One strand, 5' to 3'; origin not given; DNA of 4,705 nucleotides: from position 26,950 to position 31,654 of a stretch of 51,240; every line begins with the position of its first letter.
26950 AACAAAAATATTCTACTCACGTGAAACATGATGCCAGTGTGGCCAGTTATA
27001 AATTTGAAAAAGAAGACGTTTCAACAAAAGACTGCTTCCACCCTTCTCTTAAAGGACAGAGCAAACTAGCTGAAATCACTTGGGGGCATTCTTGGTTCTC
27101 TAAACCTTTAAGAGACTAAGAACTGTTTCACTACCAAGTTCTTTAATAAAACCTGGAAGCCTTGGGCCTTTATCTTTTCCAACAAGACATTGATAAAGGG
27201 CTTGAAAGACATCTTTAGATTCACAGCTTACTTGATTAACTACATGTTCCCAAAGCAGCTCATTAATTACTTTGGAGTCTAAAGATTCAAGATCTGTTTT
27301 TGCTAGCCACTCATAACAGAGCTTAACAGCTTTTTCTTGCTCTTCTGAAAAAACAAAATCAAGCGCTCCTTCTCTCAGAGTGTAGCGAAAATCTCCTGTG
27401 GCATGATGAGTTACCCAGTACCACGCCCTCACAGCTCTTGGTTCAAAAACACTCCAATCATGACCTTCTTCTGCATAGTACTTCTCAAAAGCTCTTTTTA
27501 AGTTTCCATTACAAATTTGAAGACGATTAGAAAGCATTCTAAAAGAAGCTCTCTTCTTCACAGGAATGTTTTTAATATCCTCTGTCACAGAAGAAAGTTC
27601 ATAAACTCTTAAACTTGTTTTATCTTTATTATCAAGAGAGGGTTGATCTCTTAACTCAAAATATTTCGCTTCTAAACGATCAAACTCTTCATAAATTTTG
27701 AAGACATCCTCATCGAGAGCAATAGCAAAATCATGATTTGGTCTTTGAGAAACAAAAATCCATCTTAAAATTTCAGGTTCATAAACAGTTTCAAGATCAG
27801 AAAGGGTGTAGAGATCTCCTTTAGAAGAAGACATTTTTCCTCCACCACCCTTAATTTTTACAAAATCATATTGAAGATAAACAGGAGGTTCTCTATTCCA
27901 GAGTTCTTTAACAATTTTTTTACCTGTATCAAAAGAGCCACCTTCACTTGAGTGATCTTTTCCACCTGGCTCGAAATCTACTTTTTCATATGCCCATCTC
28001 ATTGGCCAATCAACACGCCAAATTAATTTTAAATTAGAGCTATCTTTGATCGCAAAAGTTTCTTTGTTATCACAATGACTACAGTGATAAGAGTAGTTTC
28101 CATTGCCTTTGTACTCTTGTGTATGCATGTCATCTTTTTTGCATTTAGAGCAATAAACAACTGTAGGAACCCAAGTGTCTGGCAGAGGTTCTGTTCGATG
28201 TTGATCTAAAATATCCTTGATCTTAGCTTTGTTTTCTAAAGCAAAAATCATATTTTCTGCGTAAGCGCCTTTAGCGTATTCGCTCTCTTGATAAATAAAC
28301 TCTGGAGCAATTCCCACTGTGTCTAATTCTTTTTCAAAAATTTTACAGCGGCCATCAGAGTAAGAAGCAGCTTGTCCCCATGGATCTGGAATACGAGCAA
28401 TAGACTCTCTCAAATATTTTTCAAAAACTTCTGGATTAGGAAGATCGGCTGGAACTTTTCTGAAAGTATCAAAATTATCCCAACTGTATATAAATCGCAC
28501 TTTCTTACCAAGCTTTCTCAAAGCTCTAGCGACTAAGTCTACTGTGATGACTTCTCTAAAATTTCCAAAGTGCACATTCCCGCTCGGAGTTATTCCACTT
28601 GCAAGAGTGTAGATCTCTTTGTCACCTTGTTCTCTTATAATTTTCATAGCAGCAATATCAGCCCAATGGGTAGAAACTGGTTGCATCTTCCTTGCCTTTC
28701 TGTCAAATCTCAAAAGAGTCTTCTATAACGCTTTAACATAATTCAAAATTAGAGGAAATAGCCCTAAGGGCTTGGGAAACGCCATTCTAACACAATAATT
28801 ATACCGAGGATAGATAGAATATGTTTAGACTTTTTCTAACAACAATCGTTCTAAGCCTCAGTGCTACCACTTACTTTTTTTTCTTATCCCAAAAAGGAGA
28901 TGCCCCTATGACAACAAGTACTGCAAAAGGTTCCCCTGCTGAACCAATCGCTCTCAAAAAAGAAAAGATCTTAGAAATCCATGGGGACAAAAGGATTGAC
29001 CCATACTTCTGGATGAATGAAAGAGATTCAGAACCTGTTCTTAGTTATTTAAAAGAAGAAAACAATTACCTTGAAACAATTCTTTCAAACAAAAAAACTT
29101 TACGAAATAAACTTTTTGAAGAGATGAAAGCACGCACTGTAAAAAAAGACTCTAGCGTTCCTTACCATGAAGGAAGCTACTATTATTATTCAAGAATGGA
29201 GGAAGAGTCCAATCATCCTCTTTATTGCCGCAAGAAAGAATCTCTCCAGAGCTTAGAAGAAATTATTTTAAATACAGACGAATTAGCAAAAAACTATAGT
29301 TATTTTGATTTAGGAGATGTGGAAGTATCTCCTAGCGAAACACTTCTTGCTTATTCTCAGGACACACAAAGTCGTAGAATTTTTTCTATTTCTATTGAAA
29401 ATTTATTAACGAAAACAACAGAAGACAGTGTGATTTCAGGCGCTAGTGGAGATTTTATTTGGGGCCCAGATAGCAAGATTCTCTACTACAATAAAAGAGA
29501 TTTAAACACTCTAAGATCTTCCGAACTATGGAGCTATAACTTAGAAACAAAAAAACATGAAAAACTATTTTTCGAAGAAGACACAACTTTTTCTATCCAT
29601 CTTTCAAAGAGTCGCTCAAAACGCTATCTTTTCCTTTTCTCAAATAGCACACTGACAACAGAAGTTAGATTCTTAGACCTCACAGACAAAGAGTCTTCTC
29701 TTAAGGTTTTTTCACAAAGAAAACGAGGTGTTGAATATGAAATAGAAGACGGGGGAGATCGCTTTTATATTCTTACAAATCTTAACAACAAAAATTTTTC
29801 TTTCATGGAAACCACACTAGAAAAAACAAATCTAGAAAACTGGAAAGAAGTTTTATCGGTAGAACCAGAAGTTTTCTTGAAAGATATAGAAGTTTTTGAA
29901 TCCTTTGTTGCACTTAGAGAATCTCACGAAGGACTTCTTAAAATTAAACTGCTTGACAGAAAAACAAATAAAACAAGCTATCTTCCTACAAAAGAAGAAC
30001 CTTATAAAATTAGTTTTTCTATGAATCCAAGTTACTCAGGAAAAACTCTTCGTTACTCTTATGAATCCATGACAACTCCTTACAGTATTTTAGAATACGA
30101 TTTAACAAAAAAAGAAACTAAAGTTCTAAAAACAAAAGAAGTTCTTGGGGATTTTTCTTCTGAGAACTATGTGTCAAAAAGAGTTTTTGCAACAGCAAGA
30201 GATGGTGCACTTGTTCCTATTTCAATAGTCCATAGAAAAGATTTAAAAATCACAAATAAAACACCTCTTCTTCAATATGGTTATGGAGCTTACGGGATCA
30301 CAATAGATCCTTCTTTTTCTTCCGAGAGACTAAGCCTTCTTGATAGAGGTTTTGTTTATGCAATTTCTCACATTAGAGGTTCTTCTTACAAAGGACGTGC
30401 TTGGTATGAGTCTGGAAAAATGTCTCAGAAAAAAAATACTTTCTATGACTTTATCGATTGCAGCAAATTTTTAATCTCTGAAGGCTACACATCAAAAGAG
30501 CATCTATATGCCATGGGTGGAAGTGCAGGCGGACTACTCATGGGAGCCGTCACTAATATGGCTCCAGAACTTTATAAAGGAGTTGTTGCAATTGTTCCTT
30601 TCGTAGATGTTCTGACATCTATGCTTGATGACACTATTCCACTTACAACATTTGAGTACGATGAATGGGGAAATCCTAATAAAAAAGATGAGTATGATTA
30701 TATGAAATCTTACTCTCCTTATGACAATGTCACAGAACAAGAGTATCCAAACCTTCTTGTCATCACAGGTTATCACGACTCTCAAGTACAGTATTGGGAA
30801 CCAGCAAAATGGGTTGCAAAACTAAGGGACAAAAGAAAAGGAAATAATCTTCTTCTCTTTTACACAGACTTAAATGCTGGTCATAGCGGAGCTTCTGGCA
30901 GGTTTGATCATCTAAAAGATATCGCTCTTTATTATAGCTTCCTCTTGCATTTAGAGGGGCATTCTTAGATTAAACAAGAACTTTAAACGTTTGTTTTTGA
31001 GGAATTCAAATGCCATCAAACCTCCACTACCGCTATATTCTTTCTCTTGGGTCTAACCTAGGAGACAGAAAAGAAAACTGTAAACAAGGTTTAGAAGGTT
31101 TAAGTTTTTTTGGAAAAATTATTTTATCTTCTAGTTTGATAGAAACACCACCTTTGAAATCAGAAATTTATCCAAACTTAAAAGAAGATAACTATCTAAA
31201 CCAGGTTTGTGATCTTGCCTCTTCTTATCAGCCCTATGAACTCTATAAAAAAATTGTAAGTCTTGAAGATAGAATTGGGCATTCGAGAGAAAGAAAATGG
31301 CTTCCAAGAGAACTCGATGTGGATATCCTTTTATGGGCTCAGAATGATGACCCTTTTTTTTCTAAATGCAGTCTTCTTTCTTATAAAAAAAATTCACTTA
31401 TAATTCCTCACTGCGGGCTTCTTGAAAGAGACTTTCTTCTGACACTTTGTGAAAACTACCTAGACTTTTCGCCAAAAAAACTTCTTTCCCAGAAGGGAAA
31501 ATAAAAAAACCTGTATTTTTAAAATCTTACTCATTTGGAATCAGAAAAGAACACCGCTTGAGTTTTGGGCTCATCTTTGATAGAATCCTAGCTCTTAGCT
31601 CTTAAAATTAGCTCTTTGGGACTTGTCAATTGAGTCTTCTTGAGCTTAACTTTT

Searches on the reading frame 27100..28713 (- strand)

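Call 16: search_protein_families(library=ncbifam, proteins=[window:27100-28713:-], max_evalue=0.00001)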
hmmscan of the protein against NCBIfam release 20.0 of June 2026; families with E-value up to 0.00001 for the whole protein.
window:27100-28713:- (537 aa): 3 families
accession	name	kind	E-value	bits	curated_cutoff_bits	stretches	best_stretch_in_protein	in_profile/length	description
TIGR00467.1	lysS_arch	equivalog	1.7e-144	482.2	147.55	1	16-533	2-509/515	lysine--tRNA ligase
NF001968.0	PRK00750.1-2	equivalog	2.2e-50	171.6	648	1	14-535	12-519/528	lysine--tRNA ligase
TIGR00435.1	cysS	equivalog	4.4e-11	42.5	340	0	28-76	16-64/466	cysteine--tRNA ligase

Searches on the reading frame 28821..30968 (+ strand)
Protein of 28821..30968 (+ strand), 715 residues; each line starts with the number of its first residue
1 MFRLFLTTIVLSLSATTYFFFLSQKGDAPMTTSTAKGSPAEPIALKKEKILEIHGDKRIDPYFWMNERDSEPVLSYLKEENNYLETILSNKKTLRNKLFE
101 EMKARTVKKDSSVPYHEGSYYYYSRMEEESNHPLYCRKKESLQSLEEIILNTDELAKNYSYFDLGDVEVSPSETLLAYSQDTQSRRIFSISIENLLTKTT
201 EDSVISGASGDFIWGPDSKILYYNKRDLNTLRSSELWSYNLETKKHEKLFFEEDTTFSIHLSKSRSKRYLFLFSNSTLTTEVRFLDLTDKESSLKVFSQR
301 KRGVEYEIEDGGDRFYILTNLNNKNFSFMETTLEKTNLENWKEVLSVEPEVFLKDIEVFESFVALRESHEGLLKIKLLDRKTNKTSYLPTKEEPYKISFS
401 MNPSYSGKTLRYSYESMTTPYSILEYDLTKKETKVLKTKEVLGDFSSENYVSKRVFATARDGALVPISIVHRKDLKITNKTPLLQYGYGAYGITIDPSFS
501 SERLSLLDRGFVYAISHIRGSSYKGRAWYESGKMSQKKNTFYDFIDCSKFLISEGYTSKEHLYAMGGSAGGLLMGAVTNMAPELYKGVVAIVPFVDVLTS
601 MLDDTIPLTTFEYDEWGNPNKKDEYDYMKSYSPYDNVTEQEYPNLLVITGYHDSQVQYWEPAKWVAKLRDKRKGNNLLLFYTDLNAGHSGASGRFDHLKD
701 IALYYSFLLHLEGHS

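Call 16: search_protein_families(library=ncbifam, proteins=[window:28821-30968:+], max_evalue=0.00001)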
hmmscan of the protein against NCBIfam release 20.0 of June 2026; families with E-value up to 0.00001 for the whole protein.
window:28821-30968:+ (715 aa): 2 families
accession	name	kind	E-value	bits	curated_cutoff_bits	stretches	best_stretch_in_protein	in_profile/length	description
NF007511.0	PRK10115.1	equivalog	7.1e-183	609.7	1313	1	43-711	4-675/686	oligopeptidase B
NF053518.1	DipepPtdsDpp5Prph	equivalog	5.4e-07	28.5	900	1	362-658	314-604/655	dipeptidyl-peptidase Dpp5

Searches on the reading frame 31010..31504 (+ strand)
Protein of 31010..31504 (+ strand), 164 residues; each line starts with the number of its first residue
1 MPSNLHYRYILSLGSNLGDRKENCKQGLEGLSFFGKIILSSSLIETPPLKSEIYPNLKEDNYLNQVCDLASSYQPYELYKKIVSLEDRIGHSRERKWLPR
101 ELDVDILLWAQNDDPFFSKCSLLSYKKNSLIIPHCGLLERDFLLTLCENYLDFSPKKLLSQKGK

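Call 16: search_protein_families(library=ncbifam, proteins=[window:31010-31504:+], max_evalue=0.00001)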
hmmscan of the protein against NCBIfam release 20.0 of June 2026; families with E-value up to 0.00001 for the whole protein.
window:31010-31504:+ (164 aa): 3 families
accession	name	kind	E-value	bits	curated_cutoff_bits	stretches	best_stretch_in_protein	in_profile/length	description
TIGR01498.1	folK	equivalog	9.5e-21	74.3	54.1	1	10-147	2-124/128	2-amino-4-hydroxy-6-hydroxymethyldihydropteridine diphosphokinase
NF010692.0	PRK14092.1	equivalog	1.9e-08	34.2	234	1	10-147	11-134/163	2-amino-4-hydroxy-6-hydroxymethyldihydropteridine diphosphokinase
NF007595.0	PRK10239.1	equivalog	2.6e-08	33.8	252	1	11-112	6-105/159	2-amino-4-hydroxy-6-hydroxymethyldihydropteridine diphosphokinase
